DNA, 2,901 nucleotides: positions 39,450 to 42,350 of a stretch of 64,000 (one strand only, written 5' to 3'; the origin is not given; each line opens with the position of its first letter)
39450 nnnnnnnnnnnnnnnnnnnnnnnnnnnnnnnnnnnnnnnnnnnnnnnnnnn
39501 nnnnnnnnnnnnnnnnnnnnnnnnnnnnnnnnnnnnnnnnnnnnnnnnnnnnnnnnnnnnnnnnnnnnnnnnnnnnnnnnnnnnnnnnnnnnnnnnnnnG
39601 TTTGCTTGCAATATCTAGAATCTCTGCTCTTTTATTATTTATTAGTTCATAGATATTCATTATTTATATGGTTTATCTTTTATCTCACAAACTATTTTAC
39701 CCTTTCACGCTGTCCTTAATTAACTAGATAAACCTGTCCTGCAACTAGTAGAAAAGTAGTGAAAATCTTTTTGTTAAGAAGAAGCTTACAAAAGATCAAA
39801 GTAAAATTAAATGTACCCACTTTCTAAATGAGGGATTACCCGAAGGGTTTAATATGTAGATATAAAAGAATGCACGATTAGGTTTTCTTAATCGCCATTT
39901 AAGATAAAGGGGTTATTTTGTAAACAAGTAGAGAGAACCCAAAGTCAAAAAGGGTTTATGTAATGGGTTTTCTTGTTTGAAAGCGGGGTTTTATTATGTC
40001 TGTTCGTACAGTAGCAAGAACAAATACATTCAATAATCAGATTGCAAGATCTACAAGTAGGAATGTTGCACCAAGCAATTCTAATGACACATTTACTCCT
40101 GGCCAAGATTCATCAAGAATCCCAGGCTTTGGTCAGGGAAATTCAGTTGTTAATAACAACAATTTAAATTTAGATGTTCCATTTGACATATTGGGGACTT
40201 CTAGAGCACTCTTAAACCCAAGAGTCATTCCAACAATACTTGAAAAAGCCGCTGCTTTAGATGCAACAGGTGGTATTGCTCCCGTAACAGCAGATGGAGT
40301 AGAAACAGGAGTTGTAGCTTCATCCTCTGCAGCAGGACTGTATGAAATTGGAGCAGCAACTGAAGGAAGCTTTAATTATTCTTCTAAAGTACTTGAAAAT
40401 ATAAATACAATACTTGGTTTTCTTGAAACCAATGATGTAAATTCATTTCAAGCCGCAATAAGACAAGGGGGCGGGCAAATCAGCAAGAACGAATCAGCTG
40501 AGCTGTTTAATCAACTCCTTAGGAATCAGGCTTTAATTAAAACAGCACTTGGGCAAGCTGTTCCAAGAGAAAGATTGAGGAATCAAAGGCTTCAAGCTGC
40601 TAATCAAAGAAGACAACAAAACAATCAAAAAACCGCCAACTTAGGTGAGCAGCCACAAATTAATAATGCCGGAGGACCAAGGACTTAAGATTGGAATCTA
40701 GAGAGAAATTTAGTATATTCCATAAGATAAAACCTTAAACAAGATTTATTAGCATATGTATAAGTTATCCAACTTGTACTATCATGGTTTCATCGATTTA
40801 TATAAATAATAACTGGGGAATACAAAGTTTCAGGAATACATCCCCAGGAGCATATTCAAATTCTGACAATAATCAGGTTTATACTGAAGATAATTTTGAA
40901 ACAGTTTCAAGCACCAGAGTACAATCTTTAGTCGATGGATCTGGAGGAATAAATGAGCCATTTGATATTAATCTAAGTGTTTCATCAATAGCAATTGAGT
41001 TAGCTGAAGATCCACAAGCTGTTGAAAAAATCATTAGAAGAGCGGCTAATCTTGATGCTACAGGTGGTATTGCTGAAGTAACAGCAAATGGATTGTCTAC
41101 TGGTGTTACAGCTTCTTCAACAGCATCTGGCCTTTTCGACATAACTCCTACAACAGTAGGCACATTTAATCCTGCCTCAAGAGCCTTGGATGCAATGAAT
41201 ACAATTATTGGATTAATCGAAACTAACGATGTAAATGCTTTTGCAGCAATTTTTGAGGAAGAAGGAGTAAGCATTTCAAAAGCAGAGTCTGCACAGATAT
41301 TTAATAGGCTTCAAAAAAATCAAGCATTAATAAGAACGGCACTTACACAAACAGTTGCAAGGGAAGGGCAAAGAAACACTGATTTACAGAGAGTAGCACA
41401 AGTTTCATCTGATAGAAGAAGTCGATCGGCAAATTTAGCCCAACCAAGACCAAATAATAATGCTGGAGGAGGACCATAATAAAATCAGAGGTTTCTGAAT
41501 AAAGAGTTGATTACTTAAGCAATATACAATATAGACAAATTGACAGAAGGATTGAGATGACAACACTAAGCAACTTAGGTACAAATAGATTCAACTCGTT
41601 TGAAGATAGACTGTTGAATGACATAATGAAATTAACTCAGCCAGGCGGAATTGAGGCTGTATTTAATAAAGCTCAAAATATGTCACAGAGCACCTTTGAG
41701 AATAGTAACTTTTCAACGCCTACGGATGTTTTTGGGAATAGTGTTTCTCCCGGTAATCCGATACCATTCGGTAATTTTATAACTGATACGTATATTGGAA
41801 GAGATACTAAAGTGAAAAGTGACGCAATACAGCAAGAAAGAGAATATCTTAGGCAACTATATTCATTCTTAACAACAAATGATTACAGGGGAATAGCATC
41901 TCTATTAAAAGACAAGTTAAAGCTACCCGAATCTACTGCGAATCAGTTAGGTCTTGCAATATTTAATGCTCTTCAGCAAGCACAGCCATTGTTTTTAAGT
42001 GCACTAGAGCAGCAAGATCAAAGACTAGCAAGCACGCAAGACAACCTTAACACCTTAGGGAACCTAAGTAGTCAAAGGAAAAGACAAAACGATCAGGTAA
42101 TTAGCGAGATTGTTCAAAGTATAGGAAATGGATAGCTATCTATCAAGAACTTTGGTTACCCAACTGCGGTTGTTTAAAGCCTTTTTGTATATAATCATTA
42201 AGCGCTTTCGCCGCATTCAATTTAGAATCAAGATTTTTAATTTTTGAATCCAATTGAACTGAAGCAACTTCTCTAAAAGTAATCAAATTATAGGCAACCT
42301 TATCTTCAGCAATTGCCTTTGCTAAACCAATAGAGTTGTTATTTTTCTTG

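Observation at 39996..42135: Novel tandem paralog family with a conserved '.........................' core and a C-terminal NNAGG(G)P motif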

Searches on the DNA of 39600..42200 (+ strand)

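Call 79: search_rna_families(source=window, start=39600, end=42200, threshold=evalue, max_evalue=1)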
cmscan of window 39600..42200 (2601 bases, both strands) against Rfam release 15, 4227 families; matches with E-value up to 1: 0.
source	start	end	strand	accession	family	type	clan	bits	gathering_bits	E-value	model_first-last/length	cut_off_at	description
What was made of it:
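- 39826..39995 (+): Conserved non-coding leader (promoter and/or 5' UTR) upstream of gene A. No Rfam match (call 79).
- Tried and rejected: For the leader, Rfam found nothing (call 79).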

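Call 104: build_rna_model(alignment_id=A15)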
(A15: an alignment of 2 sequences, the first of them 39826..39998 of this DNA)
Model R1 built from alignment A15 (2 sequences, 177 columns); structure: RNAalifold consensus.
model positions 177; base pairs 34; branch points 4; effective number of sequences 1.18; information 0.591 bits per position. Calibrated on 0.2 Mb of random sequence (short: E-values are rough).
structure used (alignment columns):
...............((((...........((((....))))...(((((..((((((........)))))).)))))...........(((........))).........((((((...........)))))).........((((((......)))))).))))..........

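Call 105: search_with_rna_model(model_id=R1, sources=[window, L001, L003, L004, L009], max_evalue=10, show_alignments=4)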
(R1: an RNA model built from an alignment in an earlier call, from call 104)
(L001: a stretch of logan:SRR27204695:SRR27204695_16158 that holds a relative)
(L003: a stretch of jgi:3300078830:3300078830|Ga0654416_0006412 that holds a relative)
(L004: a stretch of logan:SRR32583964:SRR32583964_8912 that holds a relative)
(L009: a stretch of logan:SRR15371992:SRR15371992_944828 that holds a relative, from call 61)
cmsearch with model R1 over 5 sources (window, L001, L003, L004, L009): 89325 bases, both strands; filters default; matches with E-value up to 10: 10.
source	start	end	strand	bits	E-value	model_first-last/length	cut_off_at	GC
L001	622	798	+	209.9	4.3e-53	1-177/177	no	0.38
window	39823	39998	+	202.7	3.2e-51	1-177/177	no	0.34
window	33913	34130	-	11.6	0.28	1-177/177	no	0.38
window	16504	16535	-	10.3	0.61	1-177/177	no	0.25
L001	569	748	-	9.3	1.1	1-177/177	no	0.31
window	60557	60624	+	8.4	1.9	1-177/177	no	0.35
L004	8545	8683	-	7.3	3.7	1-177/177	no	0.37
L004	7120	7153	-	7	4.5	45-78/177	no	0.15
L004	7094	7116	-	6.6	5.7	113-135/177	no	0.26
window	16606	16646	-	6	7.9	1-177/177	no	0.37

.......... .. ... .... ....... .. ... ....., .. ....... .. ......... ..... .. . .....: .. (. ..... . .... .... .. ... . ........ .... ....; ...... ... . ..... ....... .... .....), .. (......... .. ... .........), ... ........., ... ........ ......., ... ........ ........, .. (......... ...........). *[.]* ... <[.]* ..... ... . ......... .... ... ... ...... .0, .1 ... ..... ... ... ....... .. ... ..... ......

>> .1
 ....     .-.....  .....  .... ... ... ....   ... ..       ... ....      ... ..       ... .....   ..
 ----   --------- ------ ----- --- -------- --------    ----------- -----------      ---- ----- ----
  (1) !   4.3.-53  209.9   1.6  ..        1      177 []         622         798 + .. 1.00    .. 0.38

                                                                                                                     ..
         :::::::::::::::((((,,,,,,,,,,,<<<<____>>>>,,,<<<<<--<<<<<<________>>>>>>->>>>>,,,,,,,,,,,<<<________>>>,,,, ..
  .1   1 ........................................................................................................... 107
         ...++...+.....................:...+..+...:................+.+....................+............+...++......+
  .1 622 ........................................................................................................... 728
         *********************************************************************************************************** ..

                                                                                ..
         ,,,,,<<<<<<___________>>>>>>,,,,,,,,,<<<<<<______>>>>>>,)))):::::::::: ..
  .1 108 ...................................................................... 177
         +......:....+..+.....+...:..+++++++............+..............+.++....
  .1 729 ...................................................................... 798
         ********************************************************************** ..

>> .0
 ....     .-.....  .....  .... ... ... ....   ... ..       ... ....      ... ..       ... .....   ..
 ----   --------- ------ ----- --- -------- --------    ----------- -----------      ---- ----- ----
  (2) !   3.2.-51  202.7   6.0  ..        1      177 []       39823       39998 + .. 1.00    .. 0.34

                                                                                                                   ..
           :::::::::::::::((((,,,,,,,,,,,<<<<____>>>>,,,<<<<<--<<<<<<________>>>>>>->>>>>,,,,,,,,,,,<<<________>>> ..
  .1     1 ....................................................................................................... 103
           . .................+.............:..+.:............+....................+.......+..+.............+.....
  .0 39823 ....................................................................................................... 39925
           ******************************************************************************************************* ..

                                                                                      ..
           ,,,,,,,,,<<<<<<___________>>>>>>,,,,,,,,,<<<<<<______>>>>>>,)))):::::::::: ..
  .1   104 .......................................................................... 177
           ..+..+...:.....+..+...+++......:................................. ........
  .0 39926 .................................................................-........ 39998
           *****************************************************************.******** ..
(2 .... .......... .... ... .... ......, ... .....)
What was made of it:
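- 39826..39995 (+): A covariance model finds it only in the window and L001 (call 105).
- Tried and rejected: A covariance model built from the two sequences found no further copy in the window, L003, L004 or L009 (call 105).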

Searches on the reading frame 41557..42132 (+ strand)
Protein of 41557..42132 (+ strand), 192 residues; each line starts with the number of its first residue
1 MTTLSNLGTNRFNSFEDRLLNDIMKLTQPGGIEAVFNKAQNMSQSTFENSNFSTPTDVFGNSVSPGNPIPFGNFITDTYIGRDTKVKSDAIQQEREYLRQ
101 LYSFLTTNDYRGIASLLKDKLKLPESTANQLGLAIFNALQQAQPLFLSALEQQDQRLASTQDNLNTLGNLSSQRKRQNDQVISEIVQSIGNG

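Call 6: search_protein_families(library=pfam, proteins=[window:41557-42132:+], max_evalue=1)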
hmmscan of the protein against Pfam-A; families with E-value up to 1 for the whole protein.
window:41557-42132:+ (192 aa): 2 families
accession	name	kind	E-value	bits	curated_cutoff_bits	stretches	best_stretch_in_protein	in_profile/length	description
PF24862.1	SUS_EPBD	-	0.024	15.5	27.7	1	88-135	11-58/88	Sucrose synthase EPBD domain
PF03481.19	Sua5_C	-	0.18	12.8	22.9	1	90-142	87-134/136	Threonylcarbamoyl-AMP synthase, C-terminal domain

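Call 28: search_protein_families(library=ncbifam, proteins=[window:41557-42132:+], max_evalue=1)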
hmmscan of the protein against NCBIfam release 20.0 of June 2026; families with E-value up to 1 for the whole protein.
window:41557-42132:+ (192 aa): 0 families

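Call 38: search_protein_families(library=phrogs, proteins=[window:41557-42132:+], max_evalue=0.1)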
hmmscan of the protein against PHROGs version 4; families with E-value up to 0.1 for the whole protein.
window:41557-42132:+ (192 aa): 1 family
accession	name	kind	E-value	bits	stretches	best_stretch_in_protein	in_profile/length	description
phrog_19998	-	unknown function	0.069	14.1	1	76-161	95-182/212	-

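Call 42: search_solved_structures(query=A6, max_evalue=10, show_alignments=2)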
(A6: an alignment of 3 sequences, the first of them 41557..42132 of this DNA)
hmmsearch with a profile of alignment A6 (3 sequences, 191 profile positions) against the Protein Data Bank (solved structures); distinct sequences matched with E-value up to 10: 4.
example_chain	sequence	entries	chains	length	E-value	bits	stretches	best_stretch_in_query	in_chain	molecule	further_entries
2kbb_A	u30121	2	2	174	0.82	12.8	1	110-162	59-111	Talin-1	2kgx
4ng4_A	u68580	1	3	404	1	12.5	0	124-163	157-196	Phosphoglycerate kinase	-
4f7g_B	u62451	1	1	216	1.2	12.3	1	110-162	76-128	Talin-1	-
7zr2_A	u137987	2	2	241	9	9.4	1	109-189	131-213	Spike protein S2',Chimeric protein mimic of SARS-CoV-2 Spike HR1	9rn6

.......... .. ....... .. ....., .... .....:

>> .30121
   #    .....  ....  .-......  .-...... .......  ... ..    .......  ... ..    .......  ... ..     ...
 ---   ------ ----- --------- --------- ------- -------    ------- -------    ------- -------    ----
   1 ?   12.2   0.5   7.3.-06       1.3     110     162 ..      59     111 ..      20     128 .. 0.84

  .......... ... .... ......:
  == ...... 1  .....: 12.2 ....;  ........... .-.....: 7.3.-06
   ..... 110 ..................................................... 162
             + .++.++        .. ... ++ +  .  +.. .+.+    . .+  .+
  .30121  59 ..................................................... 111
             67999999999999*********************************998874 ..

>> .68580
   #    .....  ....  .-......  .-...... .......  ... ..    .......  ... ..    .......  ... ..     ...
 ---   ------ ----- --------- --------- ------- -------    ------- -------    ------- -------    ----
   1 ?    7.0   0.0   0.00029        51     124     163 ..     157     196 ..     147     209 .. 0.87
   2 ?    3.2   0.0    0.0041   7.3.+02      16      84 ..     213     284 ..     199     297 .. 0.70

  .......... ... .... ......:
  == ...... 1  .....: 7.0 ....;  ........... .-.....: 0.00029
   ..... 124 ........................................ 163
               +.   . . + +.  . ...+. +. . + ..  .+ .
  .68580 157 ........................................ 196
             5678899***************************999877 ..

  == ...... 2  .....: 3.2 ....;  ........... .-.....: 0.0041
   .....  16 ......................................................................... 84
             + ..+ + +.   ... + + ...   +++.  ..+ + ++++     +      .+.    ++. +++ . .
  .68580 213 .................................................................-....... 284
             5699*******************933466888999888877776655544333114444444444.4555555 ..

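Call 48: find_related_loci(query=A6, collection=genome_contigs, flank=10000)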
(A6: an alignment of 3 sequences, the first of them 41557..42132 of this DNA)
Query A6 (192 aa) in genome_contigs; peptide patterns used: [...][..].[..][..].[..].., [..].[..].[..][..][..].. (x = any residue, [..] = any of these).
84 stretches matched a pattern, but none encodes a relative of the query by tblastn (E <= 1e-3).

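Call 50: list_cluster_members(proteins=[P0005, P0006, L004:1892-3124:+, L004:180-1475:+, L003:7782-8837:-, L003:173-1741:-, window:41557-42132:+, window:42146-43537:-])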
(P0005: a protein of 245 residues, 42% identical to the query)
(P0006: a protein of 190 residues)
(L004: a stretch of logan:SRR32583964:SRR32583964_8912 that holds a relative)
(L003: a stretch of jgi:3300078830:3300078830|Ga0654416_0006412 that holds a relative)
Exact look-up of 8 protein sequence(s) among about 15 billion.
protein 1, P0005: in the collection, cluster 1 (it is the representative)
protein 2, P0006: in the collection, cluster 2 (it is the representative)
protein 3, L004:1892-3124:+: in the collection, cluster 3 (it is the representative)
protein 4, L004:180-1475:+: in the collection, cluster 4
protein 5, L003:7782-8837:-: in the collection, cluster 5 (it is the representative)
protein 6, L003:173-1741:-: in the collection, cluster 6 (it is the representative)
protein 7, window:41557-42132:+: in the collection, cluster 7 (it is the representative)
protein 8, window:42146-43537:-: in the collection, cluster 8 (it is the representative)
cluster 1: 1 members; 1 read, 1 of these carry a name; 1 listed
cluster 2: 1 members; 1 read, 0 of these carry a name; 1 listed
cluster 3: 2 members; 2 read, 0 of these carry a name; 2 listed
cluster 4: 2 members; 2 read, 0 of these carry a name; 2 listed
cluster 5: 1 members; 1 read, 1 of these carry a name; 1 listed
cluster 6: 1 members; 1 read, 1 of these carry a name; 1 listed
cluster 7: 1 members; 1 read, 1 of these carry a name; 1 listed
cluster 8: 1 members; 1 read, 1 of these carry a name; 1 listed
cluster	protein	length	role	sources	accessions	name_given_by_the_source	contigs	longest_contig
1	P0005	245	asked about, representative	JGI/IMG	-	hypothetical protein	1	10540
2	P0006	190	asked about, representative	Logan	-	-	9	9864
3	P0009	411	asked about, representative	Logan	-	-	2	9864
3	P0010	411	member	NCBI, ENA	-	-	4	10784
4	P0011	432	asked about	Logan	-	-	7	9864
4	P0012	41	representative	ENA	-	-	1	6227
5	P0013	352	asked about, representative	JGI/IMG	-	23S rRNA (adenine2503-C2)-methyltransferase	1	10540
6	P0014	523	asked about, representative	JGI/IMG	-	leucyl aminopeptidase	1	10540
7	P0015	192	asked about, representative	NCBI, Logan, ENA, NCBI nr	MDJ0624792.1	MAG: hypothetical protein QNJ31_00300 [Candidatus Caenarcaniphilales bacterium] | hypothetical protein [Candidatus Caenarcaniphilales bacterium]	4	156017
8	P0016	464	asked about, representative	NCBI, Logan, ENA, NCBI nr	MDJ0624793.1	MAG: hypothetical protein QNJ31_00305 [Candidatus Caenarcaniphilales bacterium] | hypothetical protein [Candidatus Caenarcaniphilales bacterium]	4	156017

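Call 57: find_homologous_proteins(query=A10, max_evalue=0.01)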
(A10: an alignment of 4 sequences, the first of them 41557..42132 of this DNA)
Query A10 (4 sequences) (192 aa, profile of the alignment): 5 proteins with E <= 0.01 among 2207 candidates.
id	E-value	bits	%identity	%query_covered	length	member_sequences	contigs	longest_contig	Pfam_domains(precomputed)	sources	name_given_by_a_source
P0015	2.8e-90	319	100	100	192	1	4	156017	-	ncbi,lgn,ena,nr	ncbi:MAG: hypothetical protein QNJ31_00300 [Candidatus Caenarcaniphilales bacterium]|nr:hypothetical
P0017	9.5e-90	318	46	98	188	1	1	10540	-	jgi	jgi:hypothetical protein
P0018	1.6e-89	317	67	95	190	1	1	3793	-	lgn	-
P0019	5.4e-80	286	27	97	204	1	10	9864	-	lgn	-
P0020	9.4e-70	252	45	88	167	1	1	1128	-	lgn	-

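Call 61: find_encoding_contigs(protein=P0020, flank=5000)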
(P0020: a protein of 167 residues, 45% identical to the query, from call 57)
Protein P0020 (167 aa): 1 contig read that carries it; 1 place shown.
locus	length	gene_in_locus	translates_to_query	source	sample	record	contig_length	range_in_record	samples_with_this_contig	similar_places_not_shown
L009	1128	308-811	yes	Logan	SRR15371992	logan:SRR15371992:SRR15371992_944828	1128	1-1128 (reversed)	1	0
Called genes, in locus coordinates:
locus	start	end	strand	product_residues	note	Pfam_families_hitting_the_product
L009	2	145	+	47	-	?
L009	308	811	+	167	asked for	-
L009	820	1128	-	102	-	?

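Call 72: search_protein_families(library=padloc, proteins=[window:41557-42132:+], max_evalue=0.1)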
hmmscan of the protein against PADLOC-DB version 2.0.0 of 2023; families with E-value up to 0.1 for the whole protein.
window:41557-42132:+ (192 aa): 0 families
